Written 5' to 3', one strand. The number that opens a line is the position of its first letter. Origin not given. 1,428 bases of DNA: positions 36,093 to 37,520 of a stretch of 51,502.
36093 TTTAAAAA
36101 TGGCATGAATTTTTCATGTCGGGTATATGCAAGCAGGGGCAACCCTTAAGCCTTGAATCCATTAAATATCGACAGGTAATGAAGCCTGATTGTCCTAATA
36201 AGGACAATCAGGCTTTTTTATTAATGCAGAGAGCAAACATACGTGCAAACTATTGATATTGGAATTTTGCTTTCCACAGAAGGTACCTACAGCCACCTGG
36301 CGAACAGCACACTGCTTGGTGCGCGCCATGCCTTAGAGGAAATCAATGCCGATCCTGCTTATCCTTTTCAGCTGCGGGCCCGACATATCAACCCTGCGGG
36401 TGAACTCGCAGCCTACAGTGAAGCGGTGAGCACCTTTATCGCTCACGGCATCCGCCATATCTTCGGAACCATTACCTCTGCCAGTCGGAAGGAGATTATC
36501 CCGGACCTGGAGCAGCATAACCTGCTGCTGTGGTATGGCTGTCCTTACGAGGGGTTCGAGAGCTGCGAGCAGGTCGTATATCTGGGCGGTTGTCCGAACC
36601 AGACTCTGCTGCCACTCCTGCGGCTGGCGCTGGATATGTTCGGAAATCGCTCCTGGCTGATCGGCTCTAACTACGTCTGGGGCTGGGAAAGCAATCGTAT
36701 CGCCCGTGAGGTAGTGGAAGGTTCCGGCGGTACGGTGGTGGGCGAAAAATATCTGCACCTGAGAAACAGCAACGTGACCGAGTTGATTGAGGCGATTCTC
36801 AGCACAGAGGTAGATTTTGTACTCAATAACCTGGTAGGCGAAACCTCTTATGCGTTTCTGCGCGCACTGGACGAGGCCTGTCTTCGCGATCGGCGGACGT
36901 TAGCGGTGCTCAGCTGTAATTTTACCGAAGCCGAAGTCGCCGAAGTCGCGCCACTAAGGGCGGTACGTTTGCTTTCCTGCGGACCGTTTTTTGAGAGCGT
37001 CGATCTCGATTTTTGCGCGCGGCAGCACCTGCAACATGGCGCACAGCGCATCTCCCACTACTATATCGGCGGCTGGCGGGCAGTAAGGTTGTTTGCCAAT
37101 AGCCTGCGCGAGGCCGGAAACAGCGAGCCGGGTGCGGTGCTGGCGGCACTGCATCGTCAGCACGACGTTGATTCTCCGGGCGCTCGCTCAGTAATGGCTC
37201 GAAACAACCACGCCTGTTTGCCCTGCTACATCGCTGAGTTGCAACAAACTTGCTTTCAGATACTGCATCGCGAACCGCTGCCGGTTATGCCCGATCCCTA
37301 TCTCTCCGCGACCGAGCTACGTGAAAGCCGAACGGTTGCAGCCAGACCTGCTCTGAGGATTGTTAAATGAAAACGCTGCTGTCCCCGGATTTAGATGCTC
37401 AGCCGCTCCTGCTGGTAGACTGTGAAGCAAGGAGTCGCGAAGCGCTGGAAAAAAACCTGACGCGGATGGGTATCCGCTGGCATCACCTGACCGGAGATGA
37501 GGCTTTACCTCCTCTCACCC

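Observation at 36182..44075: Seven-gene operon: AmiC-like sensor and ANTAR antiterminator controlling an ABC transporter and an acetamidase/formamidase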

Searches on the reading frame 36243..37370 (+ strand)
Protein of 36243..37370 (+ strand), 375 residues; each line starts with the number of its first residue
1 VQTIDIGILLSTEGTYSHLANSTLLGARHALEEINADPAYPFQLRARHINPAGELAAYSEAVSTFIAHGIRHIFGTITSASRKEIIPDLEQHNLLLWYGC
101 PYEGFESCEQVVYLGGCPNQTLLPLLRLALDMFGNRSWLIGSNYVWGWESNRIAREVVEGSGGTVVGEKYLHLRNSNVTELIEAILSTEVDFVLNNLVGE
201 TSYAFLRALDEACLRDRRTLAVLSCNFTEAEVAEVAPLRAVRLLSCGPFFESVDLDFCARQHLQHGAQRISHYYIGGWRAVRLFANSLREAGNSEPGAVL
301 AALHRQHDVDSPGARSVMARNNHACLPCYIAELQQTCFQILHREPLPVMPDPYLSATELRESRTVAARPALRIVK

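Call 6: search_protein_families(proteins=[window:36243-37370:+], library=ncbifam, max_evalue=0.001)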
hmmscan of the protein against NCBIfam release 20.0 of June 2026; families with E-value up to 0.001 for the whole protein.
window:36243-37370:+ (375 aa): 2 families
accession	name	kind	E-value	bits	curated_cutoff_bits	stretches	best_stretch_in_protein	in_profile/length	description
TIGR03407.1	urea_ABC_UrtA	exception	1.4e-43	149.2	492.75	1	4-353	1-360/361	urea ABC transporter substrate-binding protein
TIGR03669.1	urea_ABC_arch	equivalog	1.6e-22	80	494.8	1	4-208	1-207/375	urea ABC transporter substrate-binding protein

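Call 11: search_solved_structures(query=window:36243-37370:+, max_evalue=0.001, show_alignments=1)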
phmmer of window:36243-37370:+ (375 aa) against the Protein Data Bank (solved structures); distinct sequences matched with E-value up to 0.001: 6.
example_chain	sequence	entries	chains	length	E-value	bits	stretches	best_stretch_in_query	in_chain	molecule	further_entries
8tg1_A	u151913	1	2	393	1.8e-40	142.5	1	2-359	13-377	Extracellular ligand-binding receptor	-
1pea_A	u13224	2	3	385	2.7e-38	135.3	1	6-358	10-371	AMIDASE OPERON | AMIC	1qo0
1qnl_A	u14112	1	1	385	5.2e-38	134.4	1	6-358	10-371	ALIPHATIC AMIDASE EXPRESSION-REGULATING PROTEIN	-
8hic_A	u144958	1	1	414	7.8e-28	100.9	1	3-352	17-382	Putative urea ABC transporter, substrate binding protein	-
7s6e_A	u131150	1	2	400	1.9e-26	96.4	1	3-352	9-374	Urea ABC transporter, periplasmic urea-binding protein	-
7s6f_A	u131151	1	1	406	6.3e-25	91.4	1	4-352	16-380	Putative urea ABC transporter, urea binding protein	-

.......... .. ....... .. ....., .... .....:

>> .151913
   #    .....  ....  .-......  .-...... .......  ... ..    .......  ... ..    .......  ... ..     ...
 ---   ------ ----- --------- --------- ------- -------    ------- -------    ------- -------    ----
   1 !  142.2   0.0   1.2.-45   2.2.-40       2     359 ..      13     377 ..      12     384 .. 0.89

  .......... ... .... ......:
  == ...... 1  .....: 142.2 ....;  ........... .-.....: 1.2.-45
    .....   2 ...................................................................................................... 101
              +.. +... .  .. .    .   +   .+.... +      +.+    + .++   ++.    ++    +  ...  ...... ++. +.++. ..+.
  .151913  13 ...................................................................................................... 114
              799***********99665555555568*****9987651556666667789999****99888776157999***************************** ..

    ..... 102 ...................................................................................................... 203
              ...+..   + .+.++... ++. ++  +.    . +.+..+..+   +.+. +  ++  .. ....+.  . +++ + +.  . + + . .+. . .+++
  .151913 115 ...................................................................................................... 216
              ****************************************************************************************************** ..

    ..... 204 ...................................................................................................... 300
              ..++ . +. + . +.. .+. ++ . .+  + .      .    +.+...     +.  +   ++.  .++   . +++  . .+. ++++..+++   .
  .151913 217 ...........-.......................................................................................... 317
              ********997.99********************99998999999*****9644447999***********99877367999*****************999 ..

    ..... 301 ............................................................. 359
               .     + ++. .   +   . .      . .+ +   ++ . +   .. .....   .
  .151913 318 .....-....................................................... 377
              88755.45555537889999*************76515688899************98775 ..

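Call 13: profile_search(protein=window:36243-37370:+)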
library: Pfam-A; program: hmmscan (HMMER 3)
A. the first sequence (375 residues): domains with independent E <= 10: 2; with E <= 0.001: 2
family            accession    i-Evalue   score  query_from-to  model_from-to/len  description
Peripla_BP_5      PF13433.12      1e-76   258.8       4-357         1-361/363  Periplasmic binding protein domain
Peripla_BP_6      PF13458.12    5.7e-34   118.7       3-333         1-338/343  Periplasmic binding protein

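Call 50: search_dna_similar(query=window:36243-37370:+, collection=plasmids, mode=protein, max_rows=40, rows=spread, max_evalue=1e-40)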
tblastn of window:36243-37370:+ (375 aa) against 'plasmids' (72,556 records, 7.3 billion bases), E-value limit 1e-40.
Records with a match: 865; places in all: 867; records where one place covers at least 80% of the query: 863.
Best place of each record, by identity: >=99% 743; 95-99% 2; 80-90% 1; 60-80% 2; <60% 117.
By first word of the organism name: Klebsiella 719; Rhizobium 75; Raoultella 12; Ensifer 7; Phytobacter 6; Sinorhizobium 6; Escherichia 5; Enterobacter 4; Pseudochrobactrum 4; Shinella 3; and 16 more.
By predicted mobility (MOB-suite, as given by PLSDB): conjugative 616; non-mobilizable 189; mobilizable 60.
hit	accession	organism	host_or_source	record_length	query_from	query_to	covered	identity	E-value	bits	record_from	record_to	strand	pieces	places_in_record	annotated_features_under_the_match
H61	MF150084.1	Klebsiella pneumoniae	Homo sapiens,single cell,urine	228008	1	375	100%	99.7%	0e+0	739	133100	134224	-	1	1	periplasmic-binding domain protein | histidine kinase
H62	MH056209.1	Enterobacter cloacae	rectal swab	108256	1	375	100%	99.7%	0e+0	739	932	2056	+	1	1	hypothetical protein | NarL/FixJ family response regulator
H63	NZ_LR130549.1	Klebsiella pneumoniae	Homo sapiens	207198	1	375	100%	99.7%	0e+0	739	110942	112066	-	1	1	transporter substrate-binding protein | ANTAR domain-containing protein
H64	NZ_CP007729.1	Klebsiella pneumoniae subsp. pneumoniae KPNIH10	-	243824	1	375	100%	99.7%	0e+0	739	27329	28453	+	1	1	transporter substrate-binding protein | ANTAR domain-containing protein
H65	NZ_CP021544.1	Klebsiella pneumoniae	-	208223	1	375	100%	99.7%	0e+0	739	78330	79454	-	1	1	transporter substrate-binding protein | ANTAR domain-containing protein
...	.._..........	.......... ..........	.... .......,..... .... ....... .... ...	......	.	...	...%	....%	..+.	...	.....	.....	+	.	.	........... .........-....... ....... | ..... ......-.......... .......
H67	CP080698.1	Klebsiella pneumoniae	Homo sapiens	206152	1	375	100%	99.7%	0e+0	739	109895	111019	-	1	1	none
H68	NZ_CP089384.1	Klebsiella pneumoniae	Homo sapiens,urine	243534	1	375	100%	99.7%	0e+0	739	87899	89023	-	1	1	transporter substrate-binding protein | ANTAR domain-containing protein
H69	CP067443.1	Klebsiella pneumoniae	Homo sapiens,urine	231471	1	375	100%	99.7%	0e+0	739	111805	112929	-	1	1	transporter substrate-binding protein | ANTAR domain-containing protein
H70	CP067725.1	Klebsiella pneumoniae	Homo sapiens,urine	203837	1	375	100%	99.7%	0e+0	739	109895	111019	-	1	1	transporter substrate-binding protein | ANTAR domain-containing protein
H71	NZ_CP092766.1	Klebsiella pneumoniae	Homo sapiens,Rectal Swab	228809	1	375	100%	99.7%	0e+0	739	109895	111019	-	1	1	transporter substrate-binding protein | ANTAR domain-containing protein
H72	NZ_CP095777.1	Klebsiella pneumoniae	Homo sapiens,bronchial aspirate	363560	1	375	100%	99.7%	0e+0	739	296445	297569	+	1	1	transporter substrate-binding protein | ANTAR domain-containing protein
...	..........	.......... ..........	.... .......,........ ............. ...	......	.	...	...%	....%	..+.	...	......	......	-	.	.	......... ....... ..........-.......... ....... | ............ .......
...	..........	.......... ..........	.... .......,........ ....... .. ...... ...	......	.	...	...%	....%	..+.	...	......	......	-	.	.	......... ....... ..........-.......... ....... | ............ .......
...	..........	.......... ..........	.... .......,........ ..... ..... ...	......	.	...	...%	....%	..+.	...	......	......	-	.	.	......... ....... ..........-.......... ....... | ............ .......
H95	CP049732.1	Rhizobium leguminosarum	Pisum sativum,Pisum sativum nodules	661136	2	375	100%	39.3%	5e-67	236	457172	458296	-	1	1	transporter substrate-binding domain-containing protein | ANTAR domain-containing protein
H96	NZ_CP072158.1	Rhizobium sp. B230/85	Himalayan blackberry,cell culture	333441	1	375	100%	38.6%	2e-66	234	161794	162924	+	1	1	transporter substrate-binding protein | ANTAR domain-containing protein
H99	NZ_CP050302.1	Phyllobacterium sp. 628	Oxytropis pumilio,cell culture,root ...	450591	4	355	94%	39.1%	8e-62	221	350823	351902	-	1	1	transporter substrate-binding domain-containing protein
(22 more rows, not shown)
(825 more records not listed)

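Call 51: get_annotated_region(hit=H95, flank=9000)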
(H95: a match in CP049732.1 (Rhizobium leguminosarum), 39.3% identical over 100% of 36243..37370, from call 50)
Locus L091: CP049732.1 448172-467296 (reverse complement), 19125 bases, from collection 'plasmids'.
description: Rhizobium leguminosarum strain A1 plasmid pRL11, complete sequence
organism: Rhizobium leguminosarum (NCBI taxid 384)
taxonomy: Bacteria; Pseudomonadota; Alphaproteobacteria; Hyphomicrobiales; Rhizobiaceae; Rhizobium; Rhizobium leguminosarum
host: -; source: Pisum sativum,Pisum sativum nodules; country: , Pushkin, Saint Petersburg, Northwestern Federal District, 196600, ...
typing (MOB-suite, as given by PLSDB): mobilizable; relaxase MOBQ
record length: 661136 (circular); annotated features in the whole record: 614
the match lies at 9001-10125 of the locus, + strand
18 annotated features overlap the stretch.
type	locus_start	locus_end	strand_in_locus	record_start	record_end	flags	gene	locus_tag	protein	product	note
CDS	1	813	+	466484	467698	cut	phaZ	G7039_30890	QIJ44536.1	polyhydroxyalkanoate depolymerase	-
CDS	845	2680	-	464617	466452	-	-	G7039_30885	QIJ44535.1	ABC transporter ATP-binding protein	-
CDS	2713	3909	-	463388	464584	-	-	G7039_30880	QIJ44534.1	aminotransferase class V-fold PLP-dependent enzyme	-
CDS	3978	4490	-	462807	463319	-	-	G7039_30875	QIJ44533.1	RidA family protein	-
CDS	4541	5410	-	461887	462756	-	-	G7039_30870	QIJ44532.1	ABC transporter permease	-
CDS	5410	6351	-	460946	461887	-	-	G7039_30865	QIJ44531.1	ABC transporter permease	-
CDS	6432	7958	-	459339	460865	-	-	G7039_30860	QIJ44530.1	ABC transporter substrate-binding protein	-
CDS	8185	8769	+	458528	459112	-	-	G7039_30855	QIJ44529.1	DUF1349 domain-containing protein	-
CDS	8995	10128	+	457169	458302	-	-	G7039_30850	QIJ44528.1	transporter substrate-binding domain-containing protein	-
CDS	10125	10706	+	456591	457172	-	-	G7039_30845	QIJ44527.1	ANTAR domain-containing protein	-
CDS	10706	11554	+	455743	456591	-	-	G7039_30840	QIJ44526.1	ABC transporter permease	-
CDS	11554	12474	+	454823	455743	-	-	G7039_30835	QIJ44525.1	ABC transporter permease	-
CDS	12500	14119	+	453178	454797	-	-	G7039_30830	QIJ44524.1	ABC transporter substrate-binding protein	-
CDS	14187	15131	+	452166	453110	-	-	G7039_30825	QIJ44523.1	acetamidase/formamidase family protein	-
CDS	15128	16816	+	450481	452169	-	-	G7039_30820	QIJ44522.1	ABC transporter ATP-binding protein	-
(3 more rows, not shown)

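Call 52: get_annotated_region(hit=H96, flank=9000)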
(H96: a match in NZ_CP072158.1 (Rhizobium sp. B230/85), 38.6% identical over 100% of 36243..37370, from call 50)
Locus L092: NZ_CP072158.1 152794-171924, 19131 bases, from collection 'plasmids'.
description: Rhizobium sp. B230/85 plasmid unnamed1, complete sequence
organism: Rhizobium sp. B230/85 (NCBI taxid 2819994)
taxonomy: Bacteria; Pseudomonadota; Alphaproteobacteria; Hyphomicrobiales; Rhizobiaceae; Rhizobium; Rhizobium sp. B230/85
host: -; source: Himalayan blackberry,cell culture; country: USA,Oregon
typing (MOB-suite, as given by PLSDB): non-mobilizable
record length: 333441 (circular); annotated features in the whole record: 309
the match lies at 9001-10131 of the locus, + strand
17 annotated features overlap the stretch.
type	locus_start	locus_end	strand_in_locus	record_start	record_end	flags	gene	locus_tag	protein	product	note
CDS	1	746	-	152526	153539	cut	-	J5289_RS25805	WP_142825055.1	ABC transporter substrate-binding protein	-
CDS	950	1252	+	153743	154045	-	-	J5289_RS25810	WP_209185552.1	hypothetical protein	-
CDS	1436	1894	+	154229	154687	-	-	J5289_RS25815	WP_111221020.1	helix-turn-helix transcriptional regulator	-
CDS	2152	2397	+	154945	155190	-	-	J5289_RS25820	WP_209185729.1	hypothetical protein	-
CDS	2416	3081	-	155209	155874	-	-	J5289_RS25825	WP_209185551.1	TetR family transcriptional regulator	-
CDS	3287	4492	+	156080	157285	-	-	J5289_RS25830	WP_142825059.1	efflux RND transporter periplasmic adaptor subunit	GO:0006810 - transport [Evidence IEA]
CDS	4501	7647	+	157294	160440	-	-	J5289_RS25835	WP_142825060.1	efflux RND transporter permease subunit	GO:0042908 - xenobiotic transport [Evidence IEA]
CDS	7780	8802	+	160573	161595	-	-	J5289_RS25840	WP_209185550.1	zinc-binding alcohol dehydrogenase family protein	-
CDS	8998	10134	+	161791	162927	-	-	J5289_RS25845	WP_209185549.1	transporter substrate-binding protein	-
CDS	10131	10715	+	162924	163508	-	-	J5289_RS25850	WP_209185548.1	ANTAR domain-containing protein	-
CDS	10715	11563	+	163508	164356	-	-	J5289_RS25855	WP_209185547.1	ABC transporter permease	-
CDS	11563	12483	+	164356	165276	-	-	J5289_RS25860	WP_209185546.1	ABC transporter permease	GO:0055085 - transmembrane transport [Evidence IEA]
CDS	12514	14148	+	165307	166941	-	-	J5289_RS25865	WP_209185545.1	ABC transporter substrate-binding protein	-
CDS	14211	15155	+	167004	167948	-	-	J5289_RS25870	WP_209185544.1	acetamidase/formamidase family protein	-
CDS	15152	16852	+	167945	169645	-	-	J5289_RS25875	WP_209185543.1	ABC transporter ATP-binding protein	-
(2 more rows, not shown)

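Call 53: get_annotated_region(hit=H99, flank=9000)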
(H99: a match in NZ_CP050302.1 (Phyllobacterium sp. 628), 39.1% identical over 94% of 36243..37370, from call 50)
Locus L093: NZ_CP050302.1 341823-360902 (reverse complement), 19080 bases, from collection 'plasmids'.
description: Phyllobacterium sp. 628 plasmid p_2, complete sequence
organism: Phyllobacterium sp. 628 (NCBI taxid 2718938)
taxonomy: Bacteria; Pseudomonadota; Alphaproteobacteria; Hyphomicrobiales; Phyllobacteriaceae; Phyllobacterium; Phyllobacterium sp. 628
host: -; source: Oxytropis pumilio,cell culture,root nodule; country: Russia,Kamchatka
typing (MOB-suite, as given by PLSDB): non-mobilizable
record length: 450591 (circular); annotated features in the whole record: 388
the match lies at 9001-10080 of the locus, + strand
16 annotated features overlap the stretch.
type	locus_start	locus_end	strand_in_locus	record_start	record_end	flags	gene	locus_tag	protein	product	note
CDS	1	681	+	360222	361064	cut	-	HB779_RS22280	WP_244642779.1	class I SAM-dependent methyltransferase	-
CDS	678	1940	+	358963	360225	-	-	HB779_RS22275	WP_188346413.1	glycosyltransferase family 4 protein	-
CDS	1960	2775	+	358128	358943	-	-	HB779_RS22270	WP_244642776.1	hypothetical protein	-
CDS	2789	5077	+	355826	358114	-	-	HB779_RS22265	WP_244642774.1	hypothetical protein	-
CDS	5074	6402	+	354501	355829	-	-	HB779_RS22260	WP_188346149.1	glycosyltransferase family 4 protein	-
CDS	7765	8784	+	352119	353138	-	galE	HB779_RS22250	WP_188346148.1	UDP-glucose 4-epimerase GalE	GO:0006012 - galactose metabolic process [Evidence IEA]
CDS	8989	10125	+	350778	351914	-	-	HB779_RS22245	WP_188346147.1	transporter substrate-binding domain-containing protein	-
CDS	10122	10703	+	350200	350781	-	-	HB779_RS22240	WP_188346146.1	ANTAR domain-containing protein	-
CDS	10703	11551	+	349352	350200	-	-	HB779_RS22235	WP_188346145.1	ABC transporter permease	-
CDS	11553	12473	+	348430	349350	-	-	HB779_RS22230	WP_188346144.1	ABC transporter permease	GO:0055085 - transmembrane transport [Evidence IEA]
CDS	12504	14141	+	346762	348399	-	-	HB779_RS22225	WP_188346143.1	ABC transporter substrate-binding protein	-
CDS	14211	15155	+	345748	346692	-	-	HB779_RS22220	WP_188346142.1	acetamidase/formamidase family protein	-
CDS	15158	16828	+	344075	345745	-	-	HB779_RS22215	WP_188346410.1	ABC transporter ATP-binding protein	-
CDS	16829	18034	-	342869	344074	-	pcaF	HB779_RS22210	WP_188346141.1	3-oxoadipyl-CoA thiolase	GO:0019619 - 3,4-dihydroxybenzoate catabolic process [Evidence IEA]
CDS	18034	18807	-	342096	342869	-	-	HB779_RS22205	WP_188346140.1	CoA-transferase subunit beta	-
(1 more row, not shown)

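Call 60: search_solved_structures(query=window:36243-37370:+, max_evalue=1e-30, show_alignments=2)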
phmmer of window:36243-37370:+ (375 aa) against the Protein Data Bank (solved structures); distinct sequences matched with E-value up to 1e-30: 3.
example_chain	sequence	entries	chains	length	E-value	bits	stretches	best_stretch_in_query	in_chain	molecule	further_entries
8tg1_A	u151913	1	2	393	1.8e-40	142.5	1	2-359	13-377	Extracellular ligand-binding receptor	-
1pea_A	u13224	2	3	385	2.7e-38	135.3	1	6-358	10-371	AMIDASE OPERON | AMIC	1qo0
1qnl_A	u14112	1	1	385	5.2e-38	134.4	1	6-358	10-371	ALIPHATIC AMIDASE EXPRESSION-REGULATING PROTEIN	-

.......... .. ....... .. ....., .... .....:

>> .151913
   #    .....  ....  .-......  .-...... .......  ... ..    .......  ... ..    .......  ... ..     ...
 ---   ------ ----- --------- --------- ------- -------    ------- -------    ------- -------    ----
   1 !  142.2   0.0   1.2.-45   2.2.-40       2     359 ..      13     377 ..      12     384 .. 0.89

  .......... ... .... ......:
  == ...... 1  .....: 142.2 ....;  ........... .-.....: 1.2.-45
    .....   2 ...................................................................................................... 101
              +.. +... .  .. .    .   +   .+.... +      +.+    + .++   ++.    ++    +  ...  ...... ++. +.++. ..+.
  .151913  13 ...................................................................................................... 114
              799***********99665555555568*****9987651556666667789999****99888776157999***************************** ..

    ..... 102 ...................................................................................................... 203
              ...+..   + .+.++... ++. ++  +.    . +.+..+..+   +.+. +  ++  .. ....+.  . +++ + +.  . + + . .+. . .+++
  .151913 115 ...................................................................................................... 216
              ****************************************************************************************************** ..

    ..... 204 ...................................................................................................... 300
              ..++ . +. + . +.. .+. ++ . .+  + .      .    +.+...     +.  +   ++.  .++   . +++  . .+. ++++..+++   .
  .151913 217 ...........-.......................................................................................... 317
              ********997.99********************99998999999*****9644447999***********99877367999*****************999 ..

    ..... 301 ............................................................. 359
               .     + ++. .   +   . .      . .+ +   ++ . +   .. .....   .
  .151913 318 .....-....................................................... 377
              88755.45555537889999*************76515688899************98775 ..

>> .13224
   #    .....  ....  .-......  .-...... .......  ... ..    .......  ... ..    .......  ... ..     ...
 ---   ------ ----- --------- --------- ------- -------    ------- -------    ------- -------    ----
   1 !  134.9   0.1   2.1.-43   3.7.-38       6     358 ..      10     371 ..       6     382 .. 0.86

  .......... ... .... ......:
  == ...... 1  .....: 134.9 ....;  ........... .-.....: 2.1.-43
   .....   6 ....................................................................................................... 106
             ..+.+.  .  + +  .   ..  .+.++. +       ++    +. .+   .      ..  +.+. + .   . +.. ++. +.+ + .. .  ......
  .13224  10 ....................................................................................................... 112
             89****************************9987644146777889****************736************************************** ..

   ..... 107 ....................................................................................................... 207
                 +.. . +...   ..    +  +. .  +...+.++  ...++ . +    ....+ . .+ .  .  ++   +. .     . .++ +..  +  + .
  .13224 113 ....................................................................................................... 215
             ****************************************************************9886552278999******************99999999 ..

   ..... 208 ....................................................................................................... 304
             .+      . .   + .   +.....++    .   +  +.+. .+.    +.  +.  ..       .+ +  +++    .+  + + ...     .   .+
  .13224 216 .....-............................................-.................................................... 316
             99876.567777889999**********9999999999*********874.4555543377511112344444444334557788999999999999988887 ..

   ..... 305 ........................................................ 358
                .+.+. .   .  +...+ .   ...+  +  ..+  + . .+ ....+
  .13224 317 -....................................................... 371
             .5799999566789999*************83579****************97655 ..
